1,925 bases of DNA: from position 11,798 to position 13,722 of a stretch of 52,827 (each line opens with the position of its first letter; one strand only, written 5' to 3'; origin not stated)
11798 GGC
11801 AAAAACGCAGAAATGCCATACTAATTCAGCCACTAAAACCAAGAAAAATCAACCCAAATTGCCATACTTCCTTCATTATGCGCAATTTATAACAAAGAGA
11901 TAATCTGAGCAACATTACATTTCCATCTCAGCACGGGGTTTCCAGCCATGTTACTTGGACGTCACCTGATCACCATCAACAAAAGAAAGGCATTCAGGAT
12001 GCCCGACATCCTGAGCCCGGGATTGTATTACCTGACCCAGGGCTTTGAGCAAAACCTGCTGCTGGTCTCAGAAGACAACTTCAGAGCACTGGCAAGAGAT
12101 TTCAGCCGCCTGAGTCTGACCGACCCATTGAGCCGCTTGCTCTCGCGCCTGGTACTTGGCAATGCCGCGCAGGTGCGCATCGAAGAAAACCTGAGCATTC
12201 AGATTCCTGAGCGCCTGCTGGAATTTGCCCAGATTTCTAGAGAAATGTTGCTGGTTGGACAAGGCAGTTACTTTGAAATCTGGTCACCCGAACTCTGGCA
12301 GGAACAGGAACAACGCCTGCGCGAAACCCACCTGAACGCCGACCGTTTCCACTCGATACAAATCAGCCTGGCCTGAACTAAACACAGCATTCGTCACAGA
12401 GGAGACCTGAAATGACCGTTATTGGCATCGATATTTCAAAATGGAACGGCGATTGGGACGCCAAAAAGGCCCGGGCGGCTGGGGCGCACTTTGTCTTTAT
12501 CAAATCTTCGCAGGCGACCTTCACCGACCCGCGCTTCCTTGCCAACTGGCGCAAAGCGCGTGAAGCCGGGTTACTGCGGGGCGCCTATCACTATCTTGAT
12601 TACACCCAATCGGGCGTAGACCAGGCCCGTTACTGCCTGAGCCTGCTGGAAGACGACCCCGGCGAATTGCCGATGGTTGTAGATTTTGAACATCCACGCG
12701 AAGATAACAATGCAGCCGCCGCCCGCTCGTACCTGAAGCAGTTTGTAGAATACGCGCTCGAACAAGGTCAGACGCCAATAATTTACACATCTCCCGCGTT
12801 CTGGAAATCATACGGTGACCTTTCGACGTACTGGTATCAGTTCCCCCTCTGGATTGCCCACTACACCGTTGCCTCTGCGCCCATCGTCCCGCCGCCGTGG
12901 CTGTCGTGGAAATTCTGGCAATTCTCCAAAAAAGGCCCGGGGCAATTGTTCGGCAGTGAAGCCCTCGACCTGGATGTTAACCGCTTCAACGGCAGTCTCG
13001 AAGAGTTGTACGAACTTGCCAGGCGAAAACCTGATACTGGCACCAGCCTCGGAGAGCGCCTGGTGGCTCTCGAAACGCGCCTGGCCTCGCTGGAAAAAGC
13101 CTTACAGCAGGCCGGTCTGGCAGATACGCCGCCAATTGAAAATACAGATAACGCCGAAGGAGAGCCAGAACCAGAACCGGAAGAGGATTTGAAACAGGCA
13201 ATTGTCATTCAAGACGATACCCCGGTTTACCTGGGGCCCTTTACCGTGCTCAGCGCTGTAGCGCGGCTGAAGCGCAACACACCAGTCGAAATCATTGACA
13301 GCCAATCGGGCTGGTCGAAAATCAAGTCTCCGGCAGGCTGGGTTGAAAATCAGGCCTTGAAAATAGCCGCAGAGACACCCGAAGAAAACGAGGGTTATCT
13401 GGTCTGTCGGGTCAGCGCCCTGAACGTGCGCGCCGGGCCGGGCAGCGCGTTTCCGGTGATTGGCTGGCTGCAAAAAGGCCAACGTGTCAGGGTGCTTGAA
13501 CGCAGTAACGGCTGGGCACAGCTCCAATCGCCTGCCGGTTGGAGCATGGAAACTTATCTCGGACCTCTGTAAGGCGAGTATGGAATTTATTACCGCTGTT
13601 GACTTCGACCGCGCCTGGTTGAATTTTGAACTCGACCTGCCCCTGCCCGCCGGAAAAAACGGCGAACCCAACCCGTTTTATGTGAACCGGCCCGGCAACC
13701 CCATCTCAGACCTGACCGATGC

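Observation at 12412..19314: Candidate undescribed five-gene module: GH25-SH3b muramidase, ORC/STAND-like ATPase, TPR protein, 3-TM protein with a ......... motif, and an unknown protein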

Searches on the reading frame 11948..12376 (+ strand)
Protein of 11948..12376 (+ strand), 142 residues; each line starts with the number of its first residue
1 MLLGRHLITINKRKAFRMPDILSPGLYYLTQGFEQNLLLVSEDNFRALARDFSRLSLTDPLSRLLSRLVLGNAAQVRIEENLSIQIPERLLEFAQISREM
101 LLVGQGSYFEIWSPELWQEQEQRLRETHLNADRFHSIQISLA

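Call 4: search_protein_families(library=pfam, proteins=[window:11948-12376:+], max_evalue=0.01)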
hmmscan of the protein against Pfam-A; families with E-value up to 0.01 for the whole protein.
window:11948-12376:+ (142 aa): 1 family
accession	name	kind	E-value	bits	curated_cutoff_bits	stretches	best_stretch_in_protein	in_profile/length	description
PF02381.23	MraZ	-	9.4e-14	51.6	23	1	71-129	3-61/72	MraZ protein, putative antitoxin-like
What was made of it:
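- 11948..12376 (+): MraZ-like (AbrB/MazE-fold) DNA-binding protein, the first gene of the block. Pfam MraZ 9e-14 (call 4).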

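Call 5: search_protein_families(library=padloc, proteins=[window:11948-12376:+], max_evalue=0.1)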
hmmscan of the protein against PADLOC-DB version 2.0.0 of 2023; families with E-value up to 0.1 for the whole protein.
window:11948-12376:+ (142 aa): 0 families

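Call 6: search_protein_families(library=ncbifam, proteins=[window:11948-12376:+], max_evalue=0.1)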
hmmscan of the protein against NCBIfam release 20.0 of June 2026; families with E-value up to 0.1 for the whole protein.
window:11948-12376:+ (142 aa): 6 families
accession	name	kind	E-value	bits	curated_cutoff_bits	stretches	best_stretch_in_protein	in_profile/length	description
TIGR00242.1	TIGR00242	equivalog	4.5e-19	68.8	98.35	1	1-133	1-138/144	division/cell wall cluster transcriptional repressor MraZ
NF001476.0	PRK00326.2-2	equivalog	3.4e-12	46.3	162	1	27-134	44-152/163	division/cell wall cluster transcriptional repressor MraZ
NF001477.0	PRK00326.2-4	equivalog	1.9e-11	44.1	162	1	31-127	40-137/155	division/cell wall cluster transcriptional repressor MraZ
NF001482.0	PRK00326.3-4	equivalog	6.3e-07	29.2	168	1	35-123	52-143/160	division/cell wall cluster transcriptional repressor MraZ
NF001475.0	PRK00326.2-1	equivalog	7.5e-06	26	257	1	67-119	77-129/149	division/cell wall cluster transcriptional repressor MraZ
NF001483.0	PRK00326.3-5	equivalog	0.00057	20.2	239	1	53-119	63-129/155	division/cell wall cluster transcriptional repressor MraZ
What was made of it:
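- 11948..12376 (+): TIGR00242 scores 68.8 bits, below the 98.35 cut-off (call 6).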

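Call 7: search_protein_families(library=phrogs, proteins=[window:11948-12376:+], max_evalue=0.1)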
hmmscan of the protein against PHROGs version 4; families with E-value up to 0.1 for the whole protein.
window:11948-12376:+ (142 aa): 0 families

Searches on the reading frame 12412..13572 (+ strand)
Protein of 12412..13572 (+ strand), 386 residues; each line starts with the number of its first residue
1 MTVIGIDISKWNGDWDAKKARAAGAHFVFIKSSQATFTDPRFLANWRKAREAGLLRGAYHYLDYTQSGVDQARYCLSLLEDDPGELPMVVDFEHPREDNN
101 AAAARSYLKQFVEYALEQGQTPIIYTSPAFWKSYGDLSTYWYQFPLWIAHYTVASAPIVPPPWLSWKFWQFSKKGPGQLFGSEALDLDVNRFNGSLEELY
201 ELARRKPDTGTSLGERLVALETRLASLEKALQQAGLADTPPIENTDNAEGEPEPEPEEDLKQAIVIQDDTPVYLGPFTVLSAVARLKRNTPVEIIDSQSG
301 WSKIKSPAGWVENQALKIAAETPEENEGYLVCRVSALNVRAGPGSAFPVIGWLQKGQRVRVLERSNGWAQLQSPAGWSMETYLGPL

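Call 4: search_protein_families(library=pfam, proteins=[window:12412-13572:+], max_evalue=0.01)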
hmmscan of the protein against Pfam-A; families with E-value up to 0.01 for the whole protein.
window:12412-13572:+ (386 aa): 4 families
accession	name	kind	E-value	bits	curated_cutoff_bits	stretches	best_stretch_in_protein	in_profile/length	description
PF01183.26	Glyco_hydro_25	-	4.3e-40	138.4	27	1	6-175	1-175/180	Glycosyl hydrolases family 25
PF08239.17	SH3_3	-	4.5e-19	68.8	27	2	335-375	1-42/54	Bacterial SH3 domain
PF06347.19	SH3_4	-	6.6e-08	32.6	24.1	1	270-316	5-54/56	Bacterial SH3 domain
PF18348.7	SH3_16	-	0.00033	20.8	25.8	0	355-373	17-35/49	Bacterial dipeptidyl-peptidase Sh3 domain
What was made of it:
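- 12412..13572 (+): Leaderless GH25 muramidase with two C-terminal SH3b wall-binding domains. Pfam GH25 4e-40 and SH3_3/SH3_4 (call 4).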

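Call 5: search_protein_families(library=padloc, proteins=[window:12412-13572:+], max_evalue=0.1)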
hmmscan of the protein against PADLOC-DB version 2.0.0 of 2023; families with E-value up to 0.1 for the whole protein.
window:12412-13572:+ (386 aa): 0 families

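Call 6: search_protein_families(library=ncbifam, proteins=[window:12412-13572:+], max_evalue=0.1)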
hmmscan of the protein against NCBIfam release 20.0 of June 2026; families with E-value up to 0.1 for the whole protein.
window:12412-13572:+ (386 aa): 6 families
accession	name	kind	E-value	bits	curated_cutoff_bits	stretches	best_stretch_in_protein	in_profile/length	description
TIGR04211.1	SH3_and_anchor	equivalog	3.4e-10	39.9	65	2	338-377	9-52/198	TIGR04211 family SH3 domain-containing protein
NF040678.1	EntFM_CwpFM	equivalog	3.6e-06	26.3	720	1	256-373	56-177/430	enterotoxin EntFM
NF040670.1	wall_bind_EntA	exception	0.00027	20.5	560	1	331-372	27-68/291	cell wall-binding protein EntA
NF040677.1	wall_bind_EntC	exception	0.0006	18.7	770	1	334-376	30-72/422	cell wall-binding protein EntC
NF040676.1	wall_bind_EntB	exception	0.042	12.4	780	0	334-371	30-67/490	cell wall-binding protein EntB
NF040675.1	wall_bind_EntD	exception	0.049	12.8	590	1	283-371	46-127/310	cell wall-binding protein EntD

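Call 7: search_protein_families(library=phrogs, proteins=[window:12412-13572:+], max_evalue=0.1)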
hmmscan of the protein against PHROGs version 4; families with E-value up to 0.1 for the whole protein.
window:12412-13572:+ (386 aa): 8 families
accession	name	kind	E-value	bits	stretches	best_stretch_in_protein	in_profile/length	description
phrog_291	-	lysis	4.1e-38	132.4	1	2-340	112-376/509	endolysin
phrog_6745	-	lysis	3.7e-30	106.1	1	2-175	3-185/396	endolysin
phrog_6219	-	lysis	2.6e-22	80.8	1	5-194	4-188/326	endolysin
phrog_3084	-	lysis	2.5e-16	60.8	1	1-208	157-369/468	endolysin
phrog_1794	-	lysis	4.9e-12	46.9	2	323-383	264-327/336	amidase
phrog_23704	-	unknown function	1.8e-10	42.3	1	84-201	16-125/134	-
phrog_18955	-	unknown function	3.2e-06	27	1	324-383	204-261/483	-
phrog_35916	-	unknown function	1.7e-05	25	1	15-156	22-168/488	-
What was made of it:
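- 12412..13572 (+): PHROG endolysin families match (call 7).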

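Call 76: search_dna_similar(query=window:12412-13572:+, collection=phages, mode=protein, max_evalue=0.00001, max_rows=12)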
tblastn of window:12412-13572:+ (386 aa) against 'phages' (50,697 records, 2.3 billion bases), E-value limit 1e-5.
Records with a match: 105; places in all: 108; records where one place covers at least 80% of the query: 0.
Best place of each record, by identity: <60% 105.
By first word of the organism name: Mycobacterium 38; Bacteriophage 13; Clostridium 8; Bacillus 7; Arthrobacter 5; Caudoviricetes 5; Coprococcus 4; Geobacillus 3; Wolbachia 2; Lachnospiraceae 2; and 13 more.
By host as written in the record: Mycobacterium smegmatis mc2 155 29; - 26; Bacillus subtilis 6; Mycobacterium smegmatis mc#155 4; Coprococcus sp. 4; Arthrobacter globiformis B-2979 3; Arthrobacter sp. ATCC 21022 2; Geobacillus stearothermophilus 2184 2; and 23 more.
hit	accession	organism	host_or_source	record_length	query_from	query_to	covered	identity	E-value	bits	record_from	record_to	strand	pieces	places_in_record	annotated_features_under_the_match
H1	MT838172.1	Bacteriophage sp.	human fecal samples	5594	3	199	51%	35.9%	3e-19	96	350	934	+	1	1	record has no annotation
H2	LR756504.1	uncultured phage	metagenomic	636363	3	195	50%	36.4%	4e-26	116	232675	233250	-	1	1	record has no annotation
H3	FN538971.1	Paenibacillus phage phiBP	Paenibacillus polymyxa CCM 7400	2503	5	206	52%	34.7%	2e-25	114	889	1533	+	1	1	putative glycoside hydrolase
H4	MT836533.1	Bacteriophage sp.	human fecal samples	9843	3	203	52%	31.7%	7e-16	85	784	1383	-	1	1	record has no annotation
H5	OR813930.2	Mycobacterium phage WXIN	Mycolicibacterium septicum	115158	5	202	51%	31.5%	3e-7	59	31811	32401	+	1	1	hypothetical protein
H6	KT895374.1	Bacillus phage vB_BpuM-BpSp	Bacillus pumilus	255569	5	190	48%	33.3%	2e-14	81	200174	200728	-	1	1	glycoside hydrolase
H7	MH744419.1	Arthrobacter phage KBurrousTX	Arthrobacter sp. ATCC 21022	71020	2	203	52%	30.1%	3e-6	56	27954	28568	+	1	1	31: endolysin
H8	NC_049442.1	Arthrobacter phage KBurrousTX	Arthrobacter sp. ATCC 21022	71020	2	203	52%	30.1%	3e-6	56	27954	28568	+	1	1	31: endolysin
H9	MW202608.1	Caudoviricetes sp.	Manatee Spring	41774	4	192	49%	32.1%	6e-21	100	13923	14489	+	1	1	plyB-like endolysin | hypothetical protein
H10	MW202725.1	Caudoviricetes sp.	Manatee Spring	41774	4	192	49%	32.1%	6e-21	100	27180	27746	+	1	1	plyB-like endolysin | hypothetical protein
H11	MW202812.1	Caudoviricetes sp.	Manatee Spring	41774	4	192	49%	32.1%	6e-21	100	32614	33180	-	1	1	plyB-like endolysin | hypothetical protein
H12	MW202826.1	Caudoviricetes sp.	Manatee Spring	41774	4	192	49%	32.1%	6e-21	100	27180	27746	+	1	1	plyB-like endolysin | hypothetical protein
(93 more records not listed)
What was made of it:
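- The GH25 domain is 30-36% identical to phage endolysins and matches PHROG endolysin families (calls 7, 76).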
